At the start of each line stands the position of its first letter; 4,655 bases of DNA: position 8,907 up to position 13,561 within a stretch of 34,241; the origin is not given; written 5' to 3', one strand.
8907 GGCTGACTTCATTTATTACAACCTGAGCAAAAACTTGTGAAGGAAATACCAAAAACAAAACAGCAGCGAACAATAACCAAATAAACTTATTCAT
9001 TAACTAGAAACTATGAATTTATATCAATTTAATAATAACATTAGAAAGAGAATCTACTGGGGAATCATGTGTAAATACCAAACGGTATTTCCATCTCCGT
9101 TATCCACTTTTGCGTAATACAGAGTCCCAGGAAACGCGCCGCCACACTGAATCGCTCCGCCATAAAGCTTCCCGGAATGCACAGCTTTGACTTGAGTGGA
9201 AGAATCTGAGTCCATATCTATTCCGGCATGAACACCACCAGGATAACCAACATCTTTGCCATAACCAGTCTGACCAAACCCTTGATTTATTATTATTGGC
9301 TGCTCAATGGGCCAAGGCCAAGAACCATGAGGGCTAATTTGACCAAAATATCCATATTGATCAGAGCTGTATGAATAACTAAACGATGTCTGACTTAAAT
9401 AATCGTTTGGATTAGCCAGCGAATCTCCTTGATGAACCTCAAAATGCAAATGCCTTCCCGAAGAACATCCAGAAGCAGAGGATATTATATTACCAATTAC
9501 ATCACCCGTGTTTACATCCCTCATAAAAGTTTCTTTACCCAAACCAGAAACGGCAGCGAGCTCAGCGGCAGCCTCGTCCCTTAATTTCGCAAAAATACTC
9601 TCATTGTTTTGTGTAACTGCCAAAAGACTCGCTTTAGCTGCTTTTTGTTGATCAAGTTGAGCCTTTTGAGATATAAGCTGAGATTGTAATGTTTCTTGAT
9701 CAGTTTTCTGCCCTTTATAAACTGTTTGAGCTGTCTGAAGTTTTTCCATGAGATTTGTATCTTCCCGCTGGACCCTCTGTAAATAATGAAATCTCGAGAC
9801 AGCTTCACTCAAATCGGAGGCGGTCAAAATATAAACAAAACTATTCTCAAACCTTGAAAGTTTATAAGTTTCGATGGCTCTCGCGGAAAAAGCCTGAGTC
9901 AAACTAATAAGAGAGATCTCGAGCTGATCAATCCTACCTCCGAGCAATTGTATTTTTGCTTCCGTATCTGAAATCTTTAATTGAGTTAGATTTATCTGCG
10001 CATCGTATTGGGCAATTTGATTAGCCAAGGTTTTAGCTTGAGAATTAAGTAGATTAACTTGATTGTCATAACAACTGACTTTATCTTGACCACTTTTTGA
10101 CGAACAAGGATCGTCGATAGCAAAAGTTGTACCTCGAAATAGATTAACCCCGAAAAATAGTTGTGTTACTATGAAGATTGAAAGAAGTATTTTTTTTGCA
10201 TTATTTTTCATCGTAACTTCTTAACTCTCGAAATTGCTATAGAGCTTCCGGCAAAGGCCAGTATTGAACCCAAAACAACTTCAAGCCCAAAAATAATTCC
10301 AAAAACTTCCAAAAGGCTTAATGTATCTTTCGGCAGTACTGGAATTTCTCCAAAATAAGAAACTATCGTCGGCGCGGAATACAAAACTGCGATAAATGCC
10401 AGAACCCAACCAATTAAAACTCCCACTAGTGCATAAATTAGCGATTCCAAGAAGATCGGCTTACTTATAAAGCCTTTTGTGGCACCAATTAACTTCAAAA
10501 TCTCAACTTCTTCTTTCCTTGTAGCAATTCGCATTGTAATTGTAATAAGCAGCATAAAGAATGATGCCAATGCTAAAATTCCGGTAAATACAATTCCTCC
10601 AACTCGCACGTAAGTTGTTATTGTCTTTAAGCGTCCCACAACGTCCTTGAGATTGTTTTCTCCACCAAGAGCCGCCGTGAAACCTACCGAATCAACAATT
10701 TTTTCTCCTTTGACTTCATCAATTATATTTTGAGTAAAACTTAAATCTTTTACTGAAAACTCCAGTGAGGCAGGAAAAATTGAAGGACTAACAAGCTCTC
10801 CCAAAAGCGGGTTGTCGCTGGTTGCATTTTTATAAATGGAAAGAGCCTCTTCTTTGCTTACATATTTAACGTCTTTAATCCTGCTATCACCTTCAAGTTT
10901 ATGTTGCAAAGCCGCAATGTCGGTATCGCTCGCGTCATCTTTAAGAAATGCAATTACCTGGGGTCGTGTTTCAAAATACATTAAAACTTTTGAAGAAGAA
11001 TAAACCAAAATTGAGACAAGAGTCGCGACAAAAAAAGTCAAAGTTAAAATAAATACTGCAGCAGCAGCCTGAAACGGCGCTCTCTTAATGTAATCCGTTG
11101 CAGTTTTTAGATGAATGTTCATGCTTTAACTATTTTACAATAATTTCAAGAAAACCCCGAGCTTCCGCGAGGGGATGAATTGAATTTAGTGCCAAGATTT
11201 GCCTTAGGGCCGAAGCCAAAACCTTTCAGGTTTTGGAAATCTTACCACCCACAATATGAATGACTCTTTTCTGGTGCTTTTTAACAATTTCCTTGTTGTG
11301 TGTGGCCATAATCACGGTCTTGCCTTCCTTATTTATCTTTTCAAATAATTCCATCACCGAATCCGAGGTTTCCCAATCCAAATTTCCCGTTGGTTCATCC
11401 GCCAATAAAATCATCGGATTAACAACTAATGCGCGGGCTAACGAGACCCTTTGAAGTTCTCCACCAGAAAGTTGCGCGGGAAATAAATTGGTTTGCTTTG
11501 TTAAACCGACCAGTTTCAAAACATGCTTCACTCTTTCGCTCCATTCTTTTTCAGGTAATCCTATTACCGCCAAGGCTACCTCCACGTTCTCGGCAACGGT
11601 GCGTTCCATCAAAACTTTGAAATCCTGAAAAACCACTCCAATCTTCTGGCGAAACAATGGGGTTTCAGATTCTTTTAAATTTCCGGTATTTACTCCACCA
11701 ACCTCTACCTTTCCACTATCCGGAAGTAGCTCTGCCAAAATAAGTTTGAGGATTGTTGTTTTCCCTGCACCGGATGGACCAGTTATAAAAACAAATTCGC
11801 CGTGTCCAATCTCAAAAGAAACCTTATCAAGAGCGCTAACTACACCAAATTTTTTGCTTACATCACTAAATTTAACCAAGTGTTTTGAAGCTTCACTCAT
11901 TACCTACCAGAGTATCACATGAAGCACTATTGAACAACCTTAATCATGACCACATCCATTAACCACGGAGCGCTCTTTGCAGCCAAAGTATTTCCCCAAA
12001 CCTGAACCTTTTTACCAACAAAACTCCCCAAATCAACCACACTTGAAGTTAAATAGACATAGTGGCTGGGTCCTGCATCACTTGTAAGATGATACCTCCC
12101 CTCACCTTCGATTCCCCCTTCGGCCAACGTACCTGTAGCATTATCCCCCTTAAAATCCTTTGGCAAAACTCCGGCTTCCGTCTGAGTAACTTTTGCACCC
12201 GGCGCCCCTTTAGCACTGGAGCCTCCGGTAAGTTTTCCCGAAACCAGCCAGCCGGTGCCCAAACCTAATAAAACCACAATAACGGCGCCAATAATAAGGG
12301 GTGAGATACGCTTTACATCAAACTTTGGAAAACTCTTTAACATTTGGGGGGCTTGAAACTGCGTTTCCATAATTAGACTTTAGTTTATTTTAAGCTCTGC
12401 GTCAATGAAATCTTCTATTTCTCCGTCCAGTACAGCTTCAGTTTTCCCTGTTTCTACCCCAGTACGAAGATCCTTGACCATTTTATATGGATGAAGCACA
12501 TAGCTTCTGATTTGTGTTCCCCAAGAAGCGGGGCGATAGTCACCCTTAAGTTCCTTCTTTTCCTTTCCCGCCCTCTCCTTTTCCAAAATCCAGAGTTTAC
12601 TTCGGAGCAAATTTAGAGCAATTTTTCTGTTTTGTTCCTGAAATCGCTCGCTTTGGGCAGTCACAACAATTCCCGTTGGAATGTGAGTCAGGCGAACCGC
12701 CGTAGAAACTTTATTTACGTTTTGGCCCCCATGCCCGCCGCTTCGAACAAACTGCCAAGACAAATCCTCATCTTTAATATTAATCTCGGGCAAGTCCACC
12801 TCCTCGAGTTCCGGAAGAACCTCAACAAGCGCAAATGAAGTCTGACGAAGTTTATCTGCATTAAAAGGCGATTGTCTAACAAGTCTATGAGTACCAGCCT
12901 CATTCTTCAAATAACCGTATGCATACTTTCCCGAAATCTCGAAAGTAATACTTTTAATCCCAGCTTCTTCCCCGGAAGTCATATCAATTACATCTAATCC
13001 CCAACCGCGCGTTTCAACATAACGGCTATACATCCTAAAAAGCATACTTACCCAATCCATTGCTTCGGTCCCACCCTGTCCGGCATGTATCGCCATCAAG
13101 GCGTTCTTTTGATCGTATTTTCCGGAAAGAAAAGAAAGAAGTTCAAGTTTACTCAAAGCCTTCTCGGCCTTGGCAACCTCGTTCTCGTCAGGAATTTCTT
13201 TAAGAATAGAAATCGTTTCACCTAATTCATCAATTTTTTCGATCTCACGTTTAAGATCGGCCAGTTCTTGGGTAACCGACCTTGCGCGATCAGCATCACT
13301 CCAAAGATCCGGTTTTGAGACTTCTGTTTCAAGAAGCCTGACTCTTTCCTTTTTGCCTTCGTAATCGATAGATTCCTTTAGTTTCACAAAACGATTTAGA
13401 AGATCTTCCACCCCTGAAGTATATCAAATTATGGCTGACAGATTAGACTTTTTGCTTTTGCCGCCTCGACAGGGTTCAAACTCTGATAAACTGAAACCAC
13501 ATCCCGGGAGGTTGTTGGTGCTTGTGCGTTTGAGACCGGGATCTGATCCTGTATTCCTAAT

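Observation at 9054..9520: Circularly permuted M23/LytM peptidase as the FtsEX partner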

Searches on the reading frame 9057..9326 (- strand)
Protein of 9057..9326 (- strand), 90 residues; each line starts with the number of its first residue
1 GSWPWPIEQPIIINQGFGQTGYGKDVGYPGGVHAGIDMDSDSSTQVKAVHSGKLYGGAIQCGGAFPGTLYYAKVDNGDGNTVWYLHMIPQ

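Call 23: search_protein_families(library=pfam, proteins=[window:9057-9326:-], max_evalue=10)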
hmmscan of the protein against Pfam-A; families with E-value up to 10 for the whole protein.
seq(90 aa): 2 families
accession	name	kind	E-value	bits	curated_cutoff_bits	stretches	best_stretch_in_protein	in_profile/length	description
PF01551.29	Peptidase_M23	-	0.0024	18.4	28.7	1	32-87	2-52/96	Peptidase family M23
PF09008.15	Head_binding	-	0.022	15.4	24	1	43-82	20-59/113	Head binding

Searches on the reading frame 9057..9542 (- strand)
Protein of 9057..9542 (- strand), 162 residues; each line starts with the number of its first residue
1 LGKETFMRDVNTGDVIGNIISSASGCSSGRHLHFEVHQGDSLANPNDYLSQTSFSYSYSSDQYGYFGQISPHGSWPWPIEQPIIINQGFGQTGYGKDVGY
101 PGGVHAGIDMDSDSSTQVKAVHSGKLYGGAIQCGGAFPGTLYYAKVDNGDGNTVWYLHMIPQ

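Call 23: search_protein_families(library=pfam, proteins=[window:9057-9533:-], max_evalue=10)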
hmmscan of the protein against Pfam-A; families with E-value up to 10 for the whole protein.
seq(159 aa): 2 families
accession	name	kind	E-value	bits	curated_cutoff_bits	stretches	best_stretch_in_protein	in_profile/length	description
PF01551.29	Peptidase_M23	-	1.8e-09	38.1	28.7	2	6-42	62-96/96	Peptidase family M23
PF09008.15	Head_binding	-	0.05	14.3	24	1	112-151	20-59/113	Head binding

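Call 28: search_protein_representatives(protein=window:9057-9542:-)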
Query: 162 residues. Proteins with E-value up to 0.001 (for the whole library): 266; up to 1e-10: 82; up to 1e-30: 7. The best 150 are listed.
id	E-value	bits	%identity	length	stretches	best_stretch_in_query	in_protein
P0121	1.2e-52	194.7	61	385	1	2-162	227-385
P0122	2.4e-50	187.2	61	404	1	2-162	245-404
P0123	9.8e-47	175.4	55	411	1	2-161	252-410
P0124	7.3e-45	169.4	58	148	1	10-161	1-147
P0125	2.2e-41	158.1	58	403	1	2-160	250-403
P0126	2.8e-33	131.6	48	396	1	9-159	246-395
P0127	5.4e-33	130.7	51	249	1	9-161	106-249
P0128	3.3e-29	118.4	58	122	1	43-161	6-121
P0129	8.7e-29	117.0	68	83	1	80-162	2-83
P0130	5.7e-28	114.4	49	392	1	2-161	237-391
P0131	2.0e-27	112.6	47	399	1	2-159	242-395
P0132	5.3e-27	111.2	42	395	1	10-159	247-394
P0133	5.8e-27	111.1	48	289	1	2-159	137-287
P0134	3.1e-26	108.7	48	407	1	2-159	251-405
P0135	1.0e-25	107.0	46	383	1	2-159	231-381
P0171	2.8e-15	73.0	37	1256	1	9-159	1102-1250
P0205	9.2e-10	55.1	39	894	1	24-159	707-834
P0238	7.6e-06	42.3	34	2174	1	15-151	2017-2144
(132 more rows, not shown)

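Call 43: predict_structure(alignment_id=A3)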
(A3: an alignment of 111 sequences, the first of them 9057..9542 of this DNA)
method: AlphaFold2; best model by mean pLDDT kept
length: 162 residues; sequences in the alignment: 111
mean_pLDDT: 96.0   pTM: 0.91
mean pLDDT of the five models: 96.0, 95.8, 95.7, 95.0, 94.6
residues with pLDDT >= 90: 155; 70-90: 5; 50-70: 1; < 50: 1
segments of 3 or more residues with pLDDT < 50: none
pLDDT, mean of each block of 10 residues (from residue 1): 88 98 92 98 98 98 97 98 98 93 96 97 98 92 97 98 95
secondary structure, 60 per line:
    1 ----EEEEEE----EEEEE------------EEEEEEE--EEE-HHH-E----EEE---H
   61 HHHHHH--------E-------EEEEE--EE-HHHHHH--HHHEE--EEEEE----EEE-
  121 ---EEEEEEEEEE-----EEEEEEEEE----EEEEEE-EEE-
elements in order: E5-10 E15-19 E32-38 E41-43 E54-56 H60-66 E83-87 H93-98 E108-112 E117-119 E124-133 E139-147 E152-157 E159-161

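Call 45: fold_search(model_id=the predicted structure, library=pdb)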
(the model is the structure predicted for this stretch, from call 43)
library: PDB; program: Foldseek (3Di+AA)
matches with E <= 10: 50; with E <= 0.001: 0
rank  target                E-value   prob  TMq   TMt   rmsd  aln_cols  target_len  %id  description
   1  3osm                  1.7e+00  0.14  0.15  0.19   5.0        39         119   15  Structure of the Kinase Associated Domain-1 (KA1) from Kcc4p (released 2010-12-22)
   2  3e29_D                2.0e+00  0.03  0.13  0.15   6.5        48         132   27  X-Ray structure of the protein Q7WE92_BORBR from thioesterase superfamily. Northeast Structural Genomics Consortium Ta (released 2008-09-30)
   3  3e29_A                2.2e+00  0.03  0.13  0.15   6.5        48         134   27  X-Ray structure of the protein Q7WE92_BORBR from thioesterase superfamily. Northeast Structural Genomics Consortium Ta (released 2008-09-30)
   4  3wvf_A                3.1e+00  0.04  0.11  0.05   7.9        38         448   13  Crystal structure of YidC from Escherichia coli (released 2014-12-17)
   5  3fg8_C                3.2e+00  0.13  0.16  0.23   3.6        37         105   14  Crystal structure of PAS domain of RHA05790 (released 2009-01-20)
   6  5iri_A                3.6e+00  0.08  0.14  0.20   5.1        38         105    8  Structure of the mouse SAD-B AIS-KA1 fragment (released 2016-06-15)
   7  3fg8_A                3.8e+00  0.13  0.17  0.25   3.5        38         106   16  Crystal structure of PAS domain of RHA05790 (released 2009-01-20)
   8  3blc_B                3.8e+00  0.04  0.11  0.07   7.7        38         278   13  Crystal structure of the periplasmic domain of the Escherichia Coli YIDC (released 2007-12-25)
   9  3fg8_E                4.0e+00  0.12  0.17  0.24   3.3        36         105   14  Crystal structure of PAS domain of RHA05790 (released 2009-01-20)
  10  4kca_A                4.0e+00  0.06  0.18  0.06   4.6        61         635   11  Crystal Structure of Endo-1,5-alpha-L-arabinanase from a Bovine Ruminal Metagenomic Library (released 2014-02-05)
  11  4p0m                  4.2e+00  0.03  0.12  0.08   9.3        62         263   11  Crystal structure of an evolved putative penicillin-binding protein homolog, Rv2911, from Mycobacterium tuberculosis (released 2014-03-12)
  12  4kca_B                4.4e+00  0.05  0.18  0.06   8.1        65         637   15  Crystal Structure of Endo-1,5-alpha-L-arabinanase from a Bovine Ruminal Metagenomic Library (released 2014-02-05)
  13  3e29_B                4.4e+00  0.02  0.13  0.14   6.5        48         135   27  X-Ray structure of the protein Q7WE92_BORBR from thioesterase superfamily. Northeast Structural Genomics Consortium Ta (released 2008-09-30)
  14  2r78_C                4.9e+00  0.08  0.16  0.21   3.3        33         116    9  Crystal structure of a domain of the sensory box sensor histidine kinase/response regulator from Geobacter sulfurreduc (released 2007-09-25)
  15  3e29_C                4.9e+00  0.02  0.13  0.14   6.5        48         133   27  X-Ray structure of the protein Q7WE92_BORBR from thioesterase superfamily. Northeast Structural Genomics Consortium Ta (released 2008-09-30)
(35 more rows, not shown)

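Call 48: find_encoding_contigs(protein=P0171, flank=6000, max_places=3)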
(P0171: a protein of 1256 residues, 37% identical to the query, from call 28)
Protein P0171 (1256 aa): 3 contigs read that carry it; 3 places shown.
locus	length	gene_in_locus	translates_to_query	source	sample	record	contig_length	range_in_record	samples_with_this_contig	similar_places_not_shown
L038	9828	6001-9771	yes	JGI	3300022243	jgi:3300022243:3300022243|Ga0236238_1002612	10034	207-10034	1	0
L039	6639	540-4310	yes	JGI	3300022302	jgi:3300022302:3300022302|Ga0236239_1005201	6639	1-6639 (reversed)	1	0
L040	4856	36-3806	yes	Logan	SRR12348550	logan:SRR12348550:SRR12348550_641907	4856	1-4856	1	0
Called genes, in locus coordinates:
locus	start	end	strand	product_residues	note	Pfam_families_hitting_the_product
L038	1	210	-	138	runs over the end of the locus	?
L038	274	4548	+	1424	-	-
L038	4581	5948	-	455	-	-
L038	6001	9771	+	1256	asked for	PF01551:Peptidase_M23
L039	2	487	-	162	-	?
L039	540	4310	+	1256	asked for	PF01551:Peptidase_M23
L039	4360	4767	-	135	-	-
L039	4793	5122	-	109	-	-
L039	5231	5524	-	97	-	-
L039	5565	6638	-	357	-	?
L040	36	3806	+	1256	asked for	PF01551:Peptidase_M23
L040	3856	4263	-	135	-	-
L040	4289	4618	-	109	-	-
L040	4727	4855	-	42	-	?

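Call 60: fold_search(model_id=the predicted structure, library=viral)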
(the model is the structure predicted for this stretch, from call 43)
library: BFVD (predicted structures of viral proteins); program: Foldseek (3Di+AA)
matches with E <= 10: 65; with E <= 0.001: 0
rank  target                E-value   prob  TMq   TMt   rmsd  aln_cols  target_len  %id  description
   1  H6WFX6                2.7e-02  0.96  0.38  0.08   8.6       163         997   16  Virion structural protein and packaging [Cyanophage S-TIM5]
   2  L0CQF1                4.9e-02  0.87  0.39  0.08  12.3       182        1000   13  Internal virion protein [Synechococcus phage P60]
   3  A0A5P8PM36            4.5e-01  0.02  0.11  0.05  18.0       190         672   12  (no name in the UniProt tables at hand)
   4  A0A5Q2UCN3            4.7e-01  0.02  0.10  0.05  17.1       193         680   11  (no name in the UniProt tables at hand)
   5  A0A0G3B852            1.4e+00  0.02  0.13  0.11  17.3       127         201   12  ORF1 (Fragment) [Lake Sinai virus 7]
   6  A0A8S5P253            1.5e+00  0.03  0.15  0.19  13.0       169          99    7  Uncharacterized protein [Siphoviridae sp. ctg2r17]
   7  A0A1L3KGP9            2.2e+00  0.02  0.12  0.03  16.9       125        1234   14  (no name in the UniProt tables at hand)
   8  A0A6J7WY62            2.3e+00  0.02  0.15  0.10  15.5       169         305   11  Uncharacterized protein [uncultured Caudovirales phage]
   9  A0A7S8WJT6            3.5e+00  0.02  0.16  0.07  16.4       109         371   15  Chroparavirus methyltransferase domain-containing protein (Fragment) [Skokie tombus-like virus]
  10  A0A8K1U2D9            3.7e+00  0.01  0.13  0.02  14.5       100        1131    9  Chroparavirus methyltransferase domain-containing protein [Riboviria sp.]
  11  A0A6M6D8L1            3.9e+00  0.15  0.19  0.10   5.0        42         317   10  (no name in the UniProt tables at hand)
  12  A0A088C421            3.9e+00  0.04  0.15  0.10   8.8        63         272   14  (no name in the UniProt tables at hand)
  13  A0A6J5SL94            3.9e+00  0.01  0.14  0.18  11.7       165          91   10  Uncharacterized protein [uncultured Caudovirales phage]
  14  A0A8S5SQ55            4.1e+00  0.04  0.17  0.12   7.1        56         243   18  MurNAc-LAA [Siphoviridae sp. ctqSm5]
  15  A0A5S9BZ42            4.1e+00  0.03  0.14  0.12   3.7        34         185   15  Uncharacterized protein [Tenacibaculum phage PTm1]
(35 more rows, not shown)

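Call 65: search_protein_families(library=pfam, proteins=[P0171, P0238, P0205], max_evalue=0.01)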
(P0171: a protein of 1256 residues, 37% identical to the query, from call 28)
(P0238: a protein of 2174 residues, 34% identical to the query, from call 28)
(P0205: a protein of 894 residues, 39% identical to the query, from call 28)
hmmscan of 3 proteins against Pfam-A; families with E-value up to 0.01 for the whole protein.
P0171 (1256 aa): 1 family
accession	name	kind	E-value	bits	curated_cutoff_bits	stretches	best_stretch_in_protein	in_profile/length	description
PF01551.29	Peptidase_M23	-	1.2e-13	51.4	28.7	1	1097-1140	57-96/96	Peptidase family M23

P0238 (2174 aa): 2 families
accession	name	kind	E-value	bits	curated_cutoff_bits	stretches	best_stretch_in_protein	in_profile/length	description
PF01551.29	Peptidase_M23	-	7.6e-06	26.5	28.7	0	2017-2045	68-96/96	Peptidase family M23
PF18884.5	TSP3_bac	-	0.00016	21.9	25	1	1411-1430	1-20/22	Bacterial TSP3 repeat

P0205 (894 aa): 2 families
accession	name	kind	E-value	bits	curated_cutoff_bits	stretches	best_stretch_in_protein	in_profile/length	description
PF03372.29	Exo_endo_phos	-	5.6e-11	43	24.5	1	423-638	1-225/225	Endonuclease/Exonuclease/phosphatase family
PF01551.29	Peptidase_M23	-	2.4e-10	40.9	28.7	2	782-834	2-52/96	Peptidase family M23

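Call 67: find_related_loci(query=P0171, collection=viral_contigs, flank=8000)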
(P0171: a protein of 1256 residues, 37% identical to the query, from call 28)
Query P0171 (1256 aa) in viral_contigs; peptide patterns used: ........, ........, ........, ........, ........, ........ (x = any residue, [..] = any of these).
7 stretches matched a pattern, but none encodes a relative of the query by tblastn (E <= 1e-3).

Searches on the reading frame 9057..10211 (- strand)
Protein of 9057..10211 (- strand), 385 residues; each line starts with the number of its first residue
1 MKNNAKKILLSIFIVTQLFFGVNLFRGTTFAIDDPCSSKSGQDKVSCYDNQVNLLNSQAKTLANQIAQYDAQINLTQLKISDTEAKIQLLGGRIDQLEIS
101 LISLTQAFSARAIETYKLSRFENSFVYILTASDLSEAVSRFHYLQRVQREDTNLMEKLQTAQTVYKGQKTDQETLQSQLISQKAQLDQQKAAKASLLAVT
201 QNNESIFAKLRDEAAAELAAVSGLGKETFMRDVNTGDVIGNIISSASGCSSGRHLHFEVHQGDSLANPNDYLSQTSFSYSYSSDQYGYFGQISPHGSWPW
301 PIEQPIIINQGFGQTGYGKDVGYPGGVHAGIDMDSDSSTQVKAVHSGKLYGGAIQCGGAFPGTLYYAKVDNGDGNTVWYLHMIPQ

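Call 4: search_protein_families(library=pfam, proteins=[window:9057-10211:-], max_evalue=10)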
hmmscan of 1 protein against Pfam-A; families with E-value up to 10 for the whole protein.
window:9057-10211:- (385 aa): 8 families
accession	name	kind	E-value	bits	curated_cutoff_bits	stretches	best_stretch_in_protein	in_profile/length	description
PF01551.29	Peptidase_M23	-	1.9e-08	34.8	28.7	2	232-268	62-96/96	Peptidase family M23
PF24568.1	CC_PcsB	-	0.0039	17.5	27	1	105-162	12-69/75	Peptidoglycan hydrolase PcsB, coiled-coil domain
PF06810.17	Phage_scaffold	-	0.045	14.2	35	2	47-88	31-73/170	Phage capsid assembly scaffolding protein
PF16673.10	TRAF_BIRC3_bd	-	0.072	13.3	30.5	1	43-90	11-58/64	TNF receptor-associated factor BIRC3 binding domain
PF09486.15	HrpB7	-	0.11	13.4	29.7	1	50-98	86-134/157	Bacterial type III secretion protein (HrpB7)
PF15960.10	DUF4763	-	1.9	8.1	30.1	1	34-104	75-146/236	Domain of unknown function (DUF4763)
PF06752.17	E_Pc_C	-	4.9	7.5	25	1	176-256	11-99/231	Enhancer of Polycomb C-terminus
PF11559.13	ADIP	-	9.3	6.7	34.3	1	50-101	73-124/151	Afadin- and alpha -actinin-Binding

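Call 5: search_protein_families(library=ncbifam, proteins=[window:9057-10211:-], max_evalue=10)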
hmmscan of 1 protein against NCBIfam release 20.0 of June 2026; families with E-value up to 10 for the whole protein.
window:9057-10211:- (385 aa): 10 families
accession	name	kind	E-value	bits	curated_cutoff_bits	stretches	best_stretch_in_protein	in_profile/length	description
NF053738.1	S2SprSpoIIQBc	equivalog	8.7e-05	22.3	250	1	232-275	183-226/232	stage II sporulation protein SpoIIQ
NF046104.1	PptglHdxlasePcsB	equivalog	0.0013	18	450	1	37-192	26-188/400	peptidoglycan hydrolase PcsB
TIGR02169.1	SMC_prok_A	equivalog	0.0031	15.2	729.4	1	42-214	716-885/1165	chromosome segregation protein SMC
TIGR02168.1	SMC_prok_B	equivalog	0.0066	14.2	567.35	1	42-213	259-436/1181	chromosome segregation protein SMC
NF006546.0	PRK09039.1-5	equivalog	0.015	14.7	615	1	49-95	136-182/343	peptidoglycan -binding protein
NF052530.1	Heli_ShapePgp3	exception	0.015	14.5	300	1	232-274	226-266/270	peptidoglycan metallopeptidase Pgp3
TIGR02559.1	HrpB7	equivalog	0.57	10.5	134.4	1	51-98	87-134/158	type III secretion protein HrpB7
NF006543.0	PRK09039.1-2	equivalog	1.3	8.8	305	2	48-95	143-190/350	peptidoglycan -binding protein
TIGR03495.1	phage_LysB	equivalog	2.9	8.2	92.75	1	148-207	18-77/135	Rz-like lysis system protein LysB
TIGR04211.1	SH3_and_anchor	equivalog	3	7.4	65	1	55-105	64-114/198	TIGR04211 family SH3 domain-containing protein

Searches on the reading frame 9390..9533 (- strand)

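Call 23: search_protein_families(library=pfam, proteins=[window:9390-9533:-], max_evalue=10)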
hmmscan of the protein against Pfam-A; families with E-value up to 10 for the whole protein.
seq(48 aa): 1 family
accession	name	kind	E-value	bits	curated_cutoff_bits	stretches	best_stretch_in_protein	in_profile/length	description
PF01551.29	Peptidase_M23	-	2.7e-05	24.7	28.7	1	6-42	62-96/96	Peptidase family M23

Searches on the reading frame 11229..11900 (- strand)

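Call 17: search_protein_families(library=pfam, proteins=[window:11229-11900:-], max_evalue=0.01)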
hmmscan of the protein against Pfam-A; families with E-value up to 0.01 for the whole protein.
window:11229-11900:- (224 aa): 19 families
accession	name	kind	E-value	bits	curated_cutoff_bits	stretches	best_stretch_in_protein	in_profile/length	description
PF00005.33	ABC_tran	-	3.2e-34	118.9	25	1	24-171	1-136/137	ABC transporter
PF13304.12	AAA_21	-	2.3e-07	31.6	27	0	36-58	1-25/304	AAA domain, putative AbiEii toxin, Type IV TA system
PF02463.25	SMC_N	-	4.8e-06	26.6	40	1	33-211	23-207/220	RecF/RecN/SMC N terminal domain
PF03266.21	NTPase_1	-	1e-05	25.9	23.9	1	37-101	2-64/168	NTPase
PF25199.1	nSTAND_NTPase5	-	1.7e-05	25.2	34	1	32-79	39-85/145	Novel STAND NTPase 5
PF20720.3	nSTAND3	-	1.9e-05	24.9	27.2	1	33-62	16-45/155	Novel STAND NTPase 3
PF13191.12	AAA_16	-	2.1e-05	25.5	32.6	1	31-87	21-73/167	AAA ATPase domain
PF13401.12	AAA_22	-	2.7e-05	24.9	27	1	34-162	5-85/130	AAA domain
PF13238.12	AAA_18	-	3.3e-05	24.8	29.4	0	37-58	1-22/128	AAA domain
PF13555.12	AAA_29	-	0.0003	20.9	27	1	25-62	13-50/61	P-loop containing region of AAA domain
PF01637.24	ATPase_2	-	0.00045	20.5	33.2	1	30-77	16-67/225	ATPase domain predominantly from Archaea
PF13476.12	AAA_23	-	0.0012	19.9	27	1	27-55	13-40/201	AAA domain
PF00910.28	RNA_helicase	-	0.0034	18.3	21.5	0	37-98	1-62/105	RNA helicase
PF03215.21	Rad17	-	0.0041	17.5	23.8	1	21-61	32-72/186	Rad17 P-loop domain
PF13604.12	AAA_30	-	0.0048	17.1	27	0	36-63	20-46/191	AAA domain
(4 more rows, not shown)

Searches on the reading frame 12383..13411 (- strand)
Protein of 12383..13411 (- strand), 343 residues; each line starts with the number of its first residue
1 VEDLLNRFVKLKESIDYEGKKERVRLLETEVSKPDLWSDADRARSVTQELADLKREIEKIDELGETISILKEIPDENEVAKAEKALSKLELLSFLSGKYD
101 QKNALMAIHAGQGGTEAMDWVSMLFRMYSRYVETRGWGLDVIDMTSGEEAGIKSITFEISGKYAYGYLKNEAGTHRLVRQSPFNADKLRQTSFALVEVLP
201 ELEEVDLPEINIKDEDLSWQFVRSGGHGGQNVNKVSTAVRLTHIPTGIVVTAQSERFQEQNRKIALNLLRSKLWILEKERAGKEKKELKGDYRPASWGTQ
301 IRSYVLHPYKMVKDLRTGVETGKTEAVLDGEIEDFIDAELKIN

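Call 17: search_protein_families(library=pfam, proteins=[window:12383-13411:-], max_evalue=0.01)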
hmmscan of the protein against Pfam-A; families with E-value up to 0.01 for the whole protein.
window:12383-13411:- (343 aa): 3 families
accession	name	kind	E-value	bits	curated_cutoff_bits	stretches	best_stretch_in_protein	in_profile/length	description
PF03462.23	PCRF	-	4.3e-50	170.7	24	1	21-196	2-194/194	PCRF domain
PF00472.26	RF-1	-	4.6e-36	123.7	35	1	209-316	4-116/116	RF-1 domain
PF16326.10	ABC_tran_CTD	-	0.0059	17.2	32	0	23-59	23-59/69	ABC transporter C-terminal domain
